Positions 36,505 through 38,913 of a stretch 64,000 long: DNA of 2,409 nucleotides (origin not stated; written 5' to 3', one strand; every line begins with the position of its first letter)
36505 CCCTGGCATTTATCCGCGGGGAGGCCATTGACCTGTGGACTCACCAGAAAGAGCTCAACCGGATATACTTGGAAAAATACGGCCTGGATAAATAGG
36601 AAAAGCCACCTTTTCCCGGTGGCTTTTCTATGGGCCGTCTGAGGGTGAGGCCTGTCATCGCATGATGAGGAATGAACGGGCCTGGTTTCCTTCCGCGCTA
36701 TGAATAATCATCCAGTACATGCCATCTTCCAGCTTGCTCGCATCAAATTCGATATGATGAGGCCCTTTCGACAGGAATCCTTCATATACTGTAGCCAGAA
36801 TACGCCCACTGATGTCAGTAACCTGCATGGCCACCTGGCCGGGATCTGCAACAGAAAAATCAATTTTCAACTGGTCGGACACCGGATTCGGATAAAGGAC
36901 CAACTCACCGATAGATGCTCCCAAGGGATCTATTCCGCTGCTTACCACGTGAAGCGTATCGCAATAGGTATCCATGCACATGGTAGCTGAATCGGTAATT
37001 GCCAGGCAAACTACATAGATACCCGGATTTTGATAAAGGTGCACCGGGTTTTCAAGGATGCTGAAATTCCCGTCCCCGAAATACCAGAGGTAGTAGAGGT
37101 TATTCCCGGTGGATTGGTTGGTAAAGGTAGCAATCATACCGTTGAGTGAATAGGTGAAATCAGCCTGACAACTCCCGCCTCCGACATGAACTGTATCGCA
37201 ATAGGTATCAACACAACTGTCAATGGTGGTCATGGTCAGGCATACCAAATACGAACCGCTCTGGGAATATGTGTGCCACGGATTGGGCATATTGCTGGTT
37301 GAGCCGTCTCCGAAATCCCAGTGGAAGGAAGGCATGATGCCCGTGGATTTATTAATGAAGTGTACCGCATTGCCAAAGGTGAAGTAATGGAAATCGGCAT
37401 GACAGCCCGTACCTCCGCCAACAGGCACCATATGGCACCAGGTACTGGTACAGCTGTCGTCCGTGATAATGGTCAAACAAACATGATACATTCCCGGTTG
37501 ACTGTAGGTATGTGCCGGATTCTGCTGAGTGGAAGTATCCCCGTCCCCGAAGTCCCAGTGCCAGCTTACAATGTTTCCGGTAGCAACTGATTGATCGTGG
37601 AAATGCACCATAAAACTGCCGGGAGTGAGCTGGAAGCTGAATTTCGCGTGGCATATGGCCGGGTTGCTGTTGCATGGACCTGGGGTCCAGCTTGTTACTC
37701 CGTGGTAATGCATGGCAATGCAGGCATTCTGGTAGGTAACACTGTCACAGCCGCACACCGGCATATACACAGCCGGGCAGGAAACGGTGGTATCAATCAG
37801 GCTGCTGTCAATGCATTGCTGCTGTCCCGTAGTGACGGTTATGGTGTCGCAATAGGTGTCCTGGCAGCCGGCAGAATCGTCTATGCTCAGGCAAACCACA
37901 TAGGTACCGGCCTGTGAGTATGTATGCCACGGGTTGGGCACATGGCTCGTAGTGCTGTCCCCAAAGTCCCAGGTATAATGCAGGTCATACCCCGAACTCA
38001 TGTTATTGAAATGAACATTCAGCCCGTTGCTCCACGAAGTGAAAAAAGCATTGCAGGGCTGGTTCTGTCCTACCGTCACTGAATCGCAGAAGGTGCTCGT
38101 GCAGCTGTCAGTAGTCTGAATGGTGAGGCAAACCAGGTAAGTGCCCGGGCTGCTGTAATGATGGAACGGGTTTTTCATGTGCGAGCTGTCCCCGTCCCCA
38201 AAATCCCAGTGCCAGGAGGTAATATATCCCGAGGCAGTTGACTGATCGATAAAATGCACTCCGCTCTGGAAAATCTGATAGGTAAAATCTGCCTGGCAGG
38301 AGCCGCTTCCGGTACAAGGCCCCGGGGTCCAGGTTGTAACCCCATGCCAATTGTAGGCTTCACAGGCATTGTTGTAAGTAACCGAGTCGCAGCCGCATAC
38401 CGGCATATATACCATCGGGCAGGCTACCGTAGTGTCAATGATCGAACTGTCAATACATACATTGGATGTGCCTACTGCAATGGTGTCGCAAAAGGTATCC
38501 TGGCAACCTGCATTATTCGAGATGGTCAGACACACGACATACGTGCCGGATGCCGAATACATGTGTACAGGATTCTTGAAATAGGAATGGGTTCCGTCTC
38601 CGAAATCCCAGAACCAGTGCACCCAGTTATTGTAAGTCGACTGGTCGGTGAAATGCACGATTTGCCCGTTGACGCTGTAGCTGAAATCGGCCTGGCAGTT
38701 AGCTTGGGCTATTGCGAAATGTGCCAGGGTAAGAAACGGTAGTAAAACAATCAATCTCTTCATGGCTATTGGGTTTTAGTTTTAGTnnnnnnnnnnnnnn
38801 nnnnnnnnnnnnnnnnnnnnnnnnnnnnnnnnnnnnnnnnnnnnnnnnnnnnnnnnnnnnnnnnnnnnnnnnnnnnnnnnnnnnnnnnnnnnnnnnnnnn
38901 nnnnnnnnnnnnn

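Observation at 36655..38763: T9SS cargo built from six PKD repeats interleaved with two atypical Kazal-like modules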

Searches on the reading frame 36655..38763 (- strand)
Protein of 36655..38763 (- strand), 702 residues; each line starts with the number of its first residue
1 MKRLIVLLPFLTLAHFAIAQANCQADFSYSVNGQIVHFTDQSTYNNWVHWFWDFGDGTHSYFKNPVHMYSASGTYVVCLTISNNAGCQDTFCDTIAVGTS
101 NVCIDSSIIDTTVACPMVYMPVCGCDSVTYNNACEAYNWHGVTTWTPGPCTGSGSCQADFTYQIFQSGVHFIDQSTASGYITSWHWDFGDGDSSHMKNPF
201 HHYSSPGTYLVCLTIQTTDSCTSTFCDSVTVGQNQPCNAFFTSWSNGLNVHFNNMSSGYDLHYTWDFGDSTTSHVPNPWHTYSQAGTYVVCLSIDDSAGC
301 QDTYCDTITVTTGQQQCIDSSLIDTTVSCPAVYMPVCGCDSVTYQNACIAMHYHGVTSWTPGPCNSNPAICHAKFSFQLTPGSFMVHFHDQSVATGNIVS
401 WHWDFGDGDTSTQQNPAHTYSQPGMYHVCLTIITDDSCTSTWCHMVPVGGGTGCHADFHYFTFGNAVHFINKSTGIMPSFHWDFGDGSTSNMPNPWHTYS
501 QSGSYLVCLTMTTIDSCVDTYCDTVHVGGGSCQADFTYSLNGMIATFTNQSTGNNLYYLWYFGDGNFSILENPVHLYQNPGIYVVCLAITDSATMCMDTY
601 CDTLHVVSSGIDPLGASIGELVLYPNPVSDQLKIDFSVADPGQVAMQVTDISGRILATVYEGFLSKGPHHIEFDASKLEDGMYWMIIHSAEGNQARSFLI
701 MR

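Call 3: search_protein_families(library=pfam, proteins=[window:36655-38763:-], max_evalue=10)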
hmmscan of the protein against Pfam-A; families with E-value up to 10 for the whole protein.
window:36655-38763:- (702 aa): 6 families
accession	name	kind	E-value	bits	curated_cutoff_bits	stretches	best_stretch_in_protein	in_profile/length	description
PF18911.6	PKD_4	-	6.2e-84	276.6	27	6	373-440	8-76/85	PKD domain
PF00801.26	PKD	-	7.5e-56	186.5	23.5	6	386-445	17-78/80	PKD domain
PF18962.6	Por_Secre_tail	-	5.4e-11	43.1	27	1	623-699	1-74/75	Secretion system C-terminal sorting domain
PF00050.26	Kazal_1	-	1.4e-09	38.2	21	2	328-349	8-29/49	Kazal-type serine protease inhibitor domain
PF07648.20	Kazal_2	-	1.6e-05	25.3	22.8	2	328-348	5-26/48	Kazal-type serine protease inhibitor domain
PF08329.16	ChitinaseA_N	-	9.7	6.3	21.2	0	406-456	65-115/133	Chitinase A, N-terminal domain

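Call 4: search_protein_families(library=ncbifam, proteins=[window:36655-38763:-], max_evalue=10)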
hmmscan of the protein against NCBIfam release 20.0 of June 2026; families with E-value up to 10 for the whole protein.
window:36655-38763:- (702 aa): 6 families
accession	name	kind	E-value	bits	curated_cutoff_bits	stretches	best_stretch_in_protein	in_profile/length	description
TIGR00864.1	PCC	subfamily_domain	4.5e-19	66.5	1861.4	5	401-591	1254-1461/2700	polycystin cation channel protein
NF058578.1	CPR_pilus_PamR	equivalog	2.3e-12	46.4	300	6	404-452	186-241/297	pilus system RbmA-like protein PamR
TIGR04183.1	Por_Secre_tail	domain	5.6e-09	35.9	23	1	623-699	1-70/72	T9SS type A sorting domain-containing protein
NF038113.1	T9SSA_dep_M36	equivalog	2.7e-08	32.4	885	1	620-699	792-867/869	T9SS-dependent M36 family metallopeptidase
NF052323.1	T9SSA_dep_M6i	equivalog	1.4e-07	29.9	600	1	624-698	961-1035/1043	T9SS-dependent M6-like inactivated metalloprotease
NF033707.1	T9SS_sortase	equivalog_domain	0.0096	13.6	420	1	616-674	994-1057/1095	type IX secretion system sortase PorU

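Call 9: find_homologous_proteins(query=window:36655-38763:-, max_evalue=1e-10)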
Query window:36655-38763:- (702 aa): 5734 proteins with E <= 1e-10 among 8000 candidates; the best 120 are listed.
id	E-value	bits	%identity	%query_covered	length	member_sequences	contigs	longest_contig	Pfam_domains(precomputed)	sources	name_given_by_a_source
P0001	0.0e+0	1683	100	100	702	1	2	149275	PF00801.27,PF18962.8,PF07648.21,PF00050.27,PF18911.7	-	-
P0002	0.0e+0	1016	46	84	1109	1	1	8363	PF16820.12,PF00801.27,PF18962.8,PF07648.21,PF00050.27,PF18911.7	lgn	-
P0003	1.5e-244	832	34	86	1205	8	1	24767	PF00801.27,PF18962.8,PF18911.7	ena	-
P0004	1.3e-243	828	31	97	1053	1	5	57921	PF22352.3,PF00801.27,PF18981.7,PF18962.8,PF23986.2,PF18911.7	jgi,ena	-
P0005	3.4e-243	827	37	97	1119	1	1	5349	PF07679.23,PF00801.27,PF26871.1,PF18962.8,PF18911.7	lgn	-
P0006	2.6e-223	761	33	87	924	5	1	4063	PF00801.27,PF18962.8,PF18911.7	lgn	-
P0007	1.7e-221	755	37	96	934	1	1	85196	PF00801.27,PF18962.8,PF18911.7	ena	-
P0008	2.2e-213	729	37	70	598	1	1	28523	PF00801.27,PF18962.8,PF07648.21,PF00050.27,PF18911.7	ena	-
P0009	1.4e-211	723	33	95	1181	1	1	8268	PF00801.27,PF18962.8,PF18911.7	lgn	-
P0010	2.7e-211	722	33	84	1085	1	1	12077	PF16820.12,PF00801.27,PF18962.8,PF07648.21,PF00050.27,PF18911.7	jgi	-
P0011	7.4e-210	717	42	75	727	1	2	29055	PF00801.27,PF18962.8,PF07648.21,PF00050.27,PF18911.7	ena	-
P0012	7.4e-209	714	34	95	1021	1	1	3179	PF00801.27,PF18962.8,PF18911.7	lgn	-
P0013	1.9e-202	692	35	98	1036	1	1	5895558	PF00801.27,PF18962.8,PF16967.12,PF18911.7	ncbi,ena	-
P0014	6.3e-202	691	32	97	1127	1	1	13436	PF22352.3,PF16820.12,PF00801.27,PF18962.8,PF18911.7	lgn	-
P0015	3.8e-200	685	33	82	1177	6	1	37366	PF16820.12,PF00801.27,PF18962.8,PF13620.13,PF01835.26,PF18911.7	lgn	-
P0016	1.9e-199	682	31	97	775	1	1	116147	PF00801.27,PF18962.8,PF07648.21,PF00050.27,PF18911.7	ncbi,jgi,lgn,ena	-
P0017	1.3e-195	670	34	80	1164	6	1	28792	PF16820.12,PF00801.27,PF18962.8,PF13620.13,PF18911.7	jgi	-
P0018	1.7e-193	663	31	89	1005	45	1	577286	PF00801.27,PF18962.8,PF00050.27,PF18911.7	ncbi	-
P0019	4.4e-191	655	33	100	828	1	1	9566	PF00801.27,PF18962.8,PF07648.21,PF00050.27,PF18911.7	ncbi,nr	ncbi:MAG TPA: PKD domain-containing protein [Chitinophagales bacterium]|nr:PKD domain-containing pro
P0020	9.5e-191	654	35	83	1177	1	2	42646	PF00801.27,PF18962.8,PF13620.13,PF01835.26,PF18911.7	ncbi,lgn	-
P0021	1.3e-190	653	39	72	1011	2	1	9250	PF00801.27,PF20009.5,PF18962.8,PF07648.21,PF00050.27,PF18911.7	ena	-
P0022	5.1e-189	648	31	97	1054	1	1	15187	PF22352.3,PF16820.12,PF00801.27,PF18981.7,PF18962.8,PF18911.7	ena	-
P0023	6.4e-189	648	31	95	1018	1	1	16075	PF00801.27,PF18962.8,PF00050.27,PF18911.7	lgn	-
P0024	1.4e-188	647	32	98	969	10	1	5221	PF22352.3,PF00801.27,PF18962.8,PF18911.7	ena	-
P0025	5.0e-188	645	38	94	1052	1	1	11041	PF16820.12,PF00801.27,PF00050.27,PF18911.7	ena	-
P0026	9.2e-188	644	32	82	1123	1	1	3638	PF00801.27,PF18962.8,PF18911.7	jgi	-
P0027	4.0e-187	642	37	95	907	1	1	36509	PF00801.27,PF18962.8,PF18911.7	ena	-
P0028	4.6e-184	632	40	95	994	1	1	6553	PF00801.27,PF18962.8,PF07648.21,PF00050.27,PF18911.7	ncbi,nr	ncbi:MAG: PKD domain-containing protein [Bacteroidia bacterium]|nr:PKD domain-containing protein [Ba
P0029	5.7e-184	631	39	72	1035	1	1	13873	PF00801.27,PF20009.5,PF18962.8,PF07648.21,PF00050.27,PF18911.7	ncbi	-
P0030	1.6e-183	630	34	83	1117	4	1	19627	PF00801.27,PF18962.8,PF18911.7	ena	-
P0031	1.3e-182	627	31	87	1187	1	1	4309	PF00801.27,PF18962.8,PF07648.21,PF00050.27,PF18911.7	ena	-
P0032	3.2e-182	626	31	97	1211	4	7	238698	PF00801.27,PF18962.8,PF18911.7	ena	-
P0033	4.9e-182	625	30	97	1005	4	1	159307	PF16820.12,PF00801.27,PF18962.8,PF18911.7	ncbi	-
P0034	6.8e-182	624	29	97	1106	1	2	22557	PF00801.27,PF18981.7,PF18962.8,PF18911.7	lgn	-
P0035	9.7e-182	624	36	85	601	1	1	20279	PF00801.27,PF18962.8,PF13860.13,PF07648.21,PF00050.27,PF18911.7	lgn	-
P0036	1.9e-181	623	29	93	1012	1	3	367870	PF22352.3,PF16820.12,PF00801.27,PF18962.8,PF00050.27,PF18911.7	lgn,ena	-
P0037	1.2e-180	620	47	59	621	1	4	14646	PF00801.27,PF18962.8,PF07648.21,PF00050.27,PF18911.7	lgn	-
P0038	1.8e-180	620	36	97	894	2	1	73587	PF00801.27,PF18962.8,PF18911.7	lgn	-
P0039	1.8e-178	613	31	96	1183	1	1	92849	PF00801.27,PF18962.8,PF18911.7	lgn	-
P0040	2.9e-178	612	35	86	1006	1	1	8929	PF00801.27,PF18962.8,PF18911.7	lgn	-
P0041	1.4e-177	610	32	99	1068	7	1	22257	PF22352.3,PF16820.12,PF00801.27,PF18962.8,PF08329.17,PF19569.6,PF16967.12,PF18911.7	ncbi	-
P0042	1.5e-177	610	30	98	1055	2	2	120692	PF15418.13,PF22352.3,PF00801.27,PF18981.7,PF13867.12,PF18962.8,PF08329.17,PF05345.19,PF16757.12,PF18911.7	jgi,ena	-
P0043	2.2e-177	610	34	100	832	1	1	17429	PF00801.27,PF18962.8,PF07648.21,PF00050.27,PF18911.7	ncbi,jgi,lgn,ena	-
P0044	1.9e-176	606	32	83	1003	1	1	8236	PF16820.12,PF00801.27,PF18962.8,PF00050.27,PF18911.7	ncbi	-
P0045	2.0e-176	606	31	93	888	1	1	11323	PF22352.3,PF16820.12,PF00801.27,PF18981.7,PF18911.7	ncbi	-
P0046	2.1e-176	606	32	98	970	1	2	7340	PF22352.3,PF00801.27,PF18962.8,PF18911.7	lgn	-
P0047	4.4e-175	602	32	97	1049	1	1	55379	PF22352.3,PF00801.27,PF18962.8,PF05345.19,PF18911.7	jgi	-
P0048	3.6e-173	596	33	87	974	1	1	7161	PF00801.27,PF18911.7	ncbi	ncbi:MAG: PKD domain-containing protein, partial [Chitinophagales bacterium]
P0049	4.7e-173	595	32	97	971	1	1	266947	PF22352.3,PF00801.27,PF13867.12,PF18962.8,PF22072.3,PF18911.7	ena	-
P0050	1.1e-171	591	35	86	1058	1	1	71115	PF15418.13,PF14347.12,PF22352.3,PF00801.27,PF18981.7,PF13867.12,PF18962.8,PF24770.2,PF08329.17,PF05345.19,PF18911.7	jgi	-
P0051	1.3e-171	590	37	84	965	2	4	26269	PF00801.27,PF18962.8,PF18911.7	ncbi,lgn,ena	-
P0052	3.5e-171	589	34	75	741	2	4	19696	PF00801.27,PF18962.8,PF07648.21,PF00050.27,PF18911.7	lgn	-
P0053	3.2e-170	586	33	86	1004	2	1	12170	PF00801.27,PF18962.8,PF18911.7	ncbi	-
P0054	5.0e-170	585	34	98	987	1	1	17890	PF22352.3,PF16820.12,PF00801.27,PF18981.7,PF18962.8,PF08329.17,PF18911.7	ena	-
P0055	5.5e-170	585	33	81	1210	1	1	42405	PF00801.27,PF18962.8,PF08329.17,PF16967.12,PF18911.7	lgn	-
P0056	1.6e-169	584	29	93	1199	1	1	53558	PF23860.2,PF22352.3,PF00801.27,PF18962.8,PF08329.17,PF18911.7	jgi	jgi:PKD repeat protein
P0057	7.8e-168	578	34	95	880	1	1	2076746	PF00801.27,PF18962.8,PF07648.21,PF00050.27,PF18911.7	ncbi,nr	ncbi:MAG: hypothetical protein KatS3mg031_0968 [Chitinophagales bacterium]|nr:MAG: hypothetical prot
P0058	1.1e-167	577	32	98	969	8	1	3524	PF22352.3,PF00801.27,PF18981.7,PF18962.8,PF05345.19,PF16967.12,PF18911.7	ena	-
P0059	1.8e-167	577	38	97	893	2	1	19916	PF00801.27,PF18962.8,PF18911.7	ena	-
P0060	4.6e-167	575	32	97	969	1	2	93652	PF22352.3,PF00801.27,PF18981.7,PF18962.8,PF08329.17,PF05345.19,PF13619.12,PF16967.12,PF18911.7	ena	-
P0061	2.2e-164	567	33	98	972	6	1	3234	PF14347.12,PF22352.3,PF00801.27,PF18981.7,PF13867.12,PF18962.8,PF08329.17,PF05345.19,PF18911.7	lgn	-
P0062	6.5e-164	565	32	97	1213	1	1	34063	PF00801.27,PF18962.8,PF18911.7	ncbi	-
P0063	8.1e-164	565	37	86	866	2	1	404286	PF00801.27,PF18962.8,PF18911.7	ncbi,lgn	ncbi:MAG: PKD domain-containing protein [Bacteroidota bacterium]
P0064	2.9e-162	560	34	86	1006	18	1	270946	PF16820.12,PF00801.27,PF18962.8,PF18911.7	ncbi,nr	ncbi:MAG: PKD domain-containing protein [Bacteroidetes bacterium]|nr:PKD domain-containing protein [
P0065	3.1e-162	559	39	86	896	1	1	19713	PF00801.27,PF18962.8,PF08329.17,PF18911.7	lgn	-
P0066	2.0e-161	557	31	98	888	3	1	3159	PF22352.3,PF16820.12,PF00801.27,PF18981.7,PF18962.8,PF18911.7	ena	-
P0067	2.6e-161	556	33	98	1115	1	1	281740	PF22352.3,PF00801.27,PF18962.8,PF08329.17,PF16967.12,PF18911.7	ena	-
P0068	2.7e-161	556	31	98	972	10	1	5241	PF22352.3,PF00801.27,PF13867.12,PF08329.17,PF05345.19,PF18911.7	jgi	-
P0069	3.3e-161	556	32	98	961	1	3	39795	PF16820.12,PF00801.27,PF18962.8,PF18911.7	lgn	-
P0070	3.6e-160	553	33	93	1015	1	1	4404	PF21287.4,PF00801.27,PF18962.8,PF07648.21,PF00050.27,PF18911.7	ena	-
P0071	1.4e-159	551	42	61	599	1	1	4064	PF00801.27,PF18962.8,PF07648.21,PF00050.27,PF18911.7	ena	-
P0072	1.5e-159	551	40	75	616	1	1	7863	PF00801.27,PF18962.8,PF07648.21,PF00050.27,PF18911.7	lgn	-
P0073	3.1e-159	550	32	97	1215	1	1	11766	PF00801.27,PF18962.8,PF18911.7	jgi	jgi:PKD repeat protein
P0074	3.4e-159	549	35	81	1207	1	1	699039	PF13715.13,PF00801.27,PF11974.15,PF18962.8,PF13620.13,PF18911.7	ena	-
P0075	6.0e-159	549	33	92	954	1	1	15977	PF16820.12,PF00801.27,PF18962.8,PF13620.13,PF18911.7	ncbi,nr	ncbi:MAG: PKD domain-containing protein [Bacteroidales bacterium]|nr:PKD domain-containing protein [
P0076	1.6e-158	547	34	100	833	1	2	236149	PF00801.27,PF18962.8,PF07648.21,PF00050.27,PF18911.7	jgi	-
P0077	2.2e-158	547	30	97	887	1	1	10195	PF22352.3,PF00801.27,PF18962.8,PF13619.12,PF18911.7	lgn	-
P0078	3.8e-158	546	38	85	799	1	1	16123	PF00801.27,PF18911.7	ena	-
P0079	1.7e-157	544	35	98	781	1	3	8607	PF00801.27,PF18962.8,PF18911.7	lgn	-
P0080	2.0e-157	544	36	89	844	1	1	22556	PF00801.27,PF18962.8,PF18911.7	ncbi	-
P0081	1.7e-156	540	36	83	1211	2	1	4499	PF00801.27,PF18962.8,PF17802.8,PF13620.13,PF22904.4,PF17210.10,PF18911.7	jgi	-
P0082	1.9e-156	540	32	97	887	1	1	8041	PF22352.3,PF00801.27,PF18962.8,PF13619.12,PF18911.7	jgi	-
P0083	6.0e-156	539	32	97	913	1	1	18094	PF16820.12,PF00801.27,PF18962.8,PF18911.7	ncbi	-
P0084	4.7e-155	536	34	84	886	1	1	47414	PF22352.3,PF16820.12,PF00801.27,PF18981.7,PF18911.7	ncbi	-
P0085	7.4e-155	535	34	95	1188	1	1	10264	PF00801.27,PF18981.7,PF18962.8,PF18911.7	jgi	jgi:PKD repeat protein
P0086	7.6e-155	535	37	74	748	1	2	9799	PF00801.27,PF18962.8,PF07648.21,PF00050.27,PF18911.7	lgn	-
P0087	3.2e-154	533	33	96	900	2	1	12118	PF16820.12,PF00801.27,PF18981.7,PF18962.8,PF18911.7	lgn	-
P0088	3.2e-154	533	32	95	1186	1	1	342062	PF00801.27,PF18962.8,PF18911.7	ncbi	-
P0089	7.9e-154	532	29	86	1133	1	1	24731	PF00801.27,PF18962.8,PF18911.7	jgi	jgi:PKD repeat protein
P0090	8.8e-154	531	29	98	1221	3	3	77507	PF00801.27,PF18962.8,PF18911.7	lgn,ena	-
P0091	1.7e-153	531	31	97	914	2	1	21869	PF22352.3,PF00801.27,PF18981.7,PF18962.8,PF18911.7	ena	-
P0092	2.2e-153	530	29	84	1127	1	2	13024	PF00801.27,PF18962.8,PF18911.7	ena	-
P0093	6.7e-153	529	29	91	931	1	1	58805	PF00801.27,PF18962.8,PF00050.27,PF18911.7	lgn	-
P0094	1.8e-152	527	34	84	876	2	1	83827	PF00801.27,PF12368.14,PF18962.8,PF18911.7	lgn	-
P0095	2.1e-152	527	31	97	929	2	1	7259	PF00801.27,PF18962.8,PF08329.17,PF00050.27,PF18911.7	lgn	-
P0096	3.6e-152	526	31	93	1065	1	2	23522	PF16820.12,PF00801.27,PF18962.8,PF18911.7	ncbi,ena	-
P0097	1.1e-151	525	30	98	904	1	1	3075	PF00801.27,PF18962.8,PF18911.7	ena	-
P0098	1.7e-151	524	34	85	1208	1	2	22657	PF00801.27,PF18962.8,PF13620.13,PF17210.10,PF18911.7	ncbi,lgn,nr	ncbi:MAG: PKD domain-containing protein [Bacteroidales bacterium]|nr:PKD domain-containing protein [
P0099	1.6e-150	521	29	100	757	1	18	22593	PF00801.27,PF18962.8,PF00050.27,PF18911.7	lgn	-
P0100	5.4e-150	519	33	98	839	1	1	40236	PF00801.27,PF18962.8,PF18911.7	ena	-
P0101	9.1e-150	518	33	83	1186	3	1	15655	PF16820.12,PF00801.27,PF18962.8,PF18911.7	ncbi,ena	-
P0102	9.7e-150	518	34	86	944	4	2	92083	PF00801.27,PF18962.8,PF18911.7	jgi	jgi:PKD repeat protein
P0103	3.8e-149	516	31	97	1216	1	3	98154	PF00801.27,PF18962.8,PF18911.7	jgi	jgi:PKD repeat protein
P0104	4.8e-149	516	32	98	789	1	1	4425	PF16820.12,PF00801.27,PF18962.8,PF18911.7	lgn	-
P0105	6.2e-149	515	37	87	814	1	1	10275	PF00801.27,PF18962.8,PF18911.7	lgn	-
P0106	1.8e-148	514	32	98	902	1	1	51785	PF22352.3,PF00801.27,PF18962.8,PF08329.17,PF05345.19,PF18911.7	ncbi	-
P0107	6.0e-148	512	37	97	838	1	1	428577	PF22352.3,PF00801.27,PF18962.8,PF18911.7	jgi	jgi:PKD repeat protein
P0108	6.2e-148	512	36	86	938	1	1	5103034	PF00801.27,PF18962.8,PF18911.7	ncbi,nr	ncbi:PKD domain-containing protein [bacterium SCSIO 12741]|nr:PKD domain-containing protein [bacteri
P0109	1.1e-147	511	29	95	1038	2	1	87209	PF16820.12,PF00801.27,PF18962.8,PF18911.7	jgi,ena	-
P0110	1.5e-147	511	29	97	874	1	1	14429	PF00801.27,PF18962.8,PF07648.21,PF00050.27,PF18911.7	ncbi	-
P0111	1.9e-147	511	30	97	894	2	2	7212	PF16820.12,PF00801.27,PF18962.8,PF07648.21,PF00050.27,PF18911.7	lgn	-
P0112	3.2e-147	510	33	77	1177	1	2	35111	PF16820.12,PF00801.27,PF18962.8,PF13620.13,PF22904.4,PF18911.7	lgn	-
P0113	2.1e-146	507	32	96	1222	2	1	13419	PF16820.12,PF00801.27,PF18981.7,PF18962.8,PF18911.7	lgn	-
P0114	2.3e-146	507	33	98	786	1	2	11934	PF22352.3,PF16820.12,PF00801.27,PF18962.8,PF08329.17,PF18911.7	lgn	-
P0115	2.6e-146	507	30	83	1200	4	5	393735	PF16820.12,PF00801.27,PF18981.7,PF01835.26,PF23374.2,PF18911.7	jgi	jgi:PKD repeat protein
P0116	8.8e-146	505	34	97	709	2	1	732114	PF00801.27,PF18962.8,PF18911.7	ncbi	-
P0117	1.5e-145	504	34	97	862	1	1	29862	PF00801.27,PF18962.8,PF18911.7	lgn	-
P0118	3.3e-145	503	33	98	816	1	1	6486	PF22352.3,PF16820.12,PF00801.27,PF18962.8,PF08329.17,PF18911.7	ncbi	ncbi:MAG: PKD domain-containing protein [Saprospiraceae bacterium]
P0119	1.5e-144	501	34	83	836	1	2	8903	PF00801.27,PF18962.8,PF00050.27,PF18911.7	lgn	-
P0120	1.6e-144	501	33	79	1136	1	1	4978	PF00801.27,PF18962.8,PF18911.7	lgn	-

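Call 47: find_encoding_contigs(protein=P0001, flank=3000, max_places=3)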
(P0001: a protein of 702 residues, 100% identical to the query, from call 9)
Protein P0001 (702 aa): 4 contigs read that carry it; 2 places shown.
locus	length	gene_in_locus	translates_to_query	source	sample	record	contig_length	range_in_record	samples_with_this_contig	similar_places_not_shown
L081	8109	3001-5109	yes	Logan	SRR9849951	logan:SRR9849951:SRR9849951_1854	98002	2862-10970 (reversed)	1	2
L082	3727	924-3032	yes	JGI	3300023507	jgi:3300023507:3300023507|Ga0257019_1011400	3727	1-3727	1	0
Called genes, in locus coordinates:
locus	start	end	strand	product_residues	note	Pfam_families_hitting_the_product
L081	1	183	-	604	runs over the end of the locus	PF00999:Na_H_Exchanger, PF02254:TrkA_N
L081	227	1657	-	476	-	-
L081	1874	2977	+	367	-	PF18962:Por_Secre_tail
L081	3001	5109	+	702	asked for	PF00801:PKD, PF18911:PKD_4, PF00801:PKD, PF18911:PKD_4, PF00801:PKD, PF18911:PKD_4, PF18911:PKD_4, PF00801:PKD, +7 more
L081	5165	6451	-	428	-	PF07969:Amidohydro_3, PF01979:Amidohydro_1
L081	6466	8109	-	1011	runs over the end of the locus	PF01979:Amidohydro_1, PF07969:Amidohydro_3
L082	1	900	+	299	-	?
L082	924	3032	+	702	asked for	PF00801:PKD, PF18911:PKD_4, PF00801:PKD, PF18911:PKD_4, PF00801:PKD, PF18911:PKD_4, PF18911:PKD_4, PF00801:PKD, +7 more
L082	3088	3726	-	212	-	?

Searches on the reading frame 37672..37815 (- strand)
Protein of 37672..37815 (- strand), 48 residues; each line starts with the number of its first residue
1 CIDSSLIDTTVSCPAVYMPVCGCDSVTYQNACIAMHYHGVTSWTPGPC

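Call 3: search_protein_families(library=pfam, proteins=[window:37672-37815:-], max_evalue=10)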
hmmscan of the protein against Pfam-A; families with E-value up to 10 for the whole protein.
seq(48 aa): 2 families
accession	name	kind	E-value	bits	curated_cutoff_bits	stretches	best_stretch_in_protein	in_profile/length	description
PF00050.26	Kazal_1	-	1e-07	32.3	21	1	12-33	8-29/49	Kazal-type serine protease inhibitor domain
PF07648.20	Kazal_2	-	0.00013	22.4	22.8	1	12-32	5-26/48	Kazal-type serine protease inhibitor domain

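Call 4: search_protein_families(library=ncbifam, proteins=[window:37672-37815:-], max_evalue=10)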
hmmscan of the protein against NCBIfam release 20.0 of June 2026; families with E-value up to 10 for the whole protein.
seq(48 aa): 1 family
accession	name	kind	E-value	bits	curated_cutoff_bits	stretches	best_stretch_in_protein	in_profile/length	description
TIGR00805.1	oat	subfamily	0.036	12.1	280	1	11-34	457-481/639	OAT family organic anion transporter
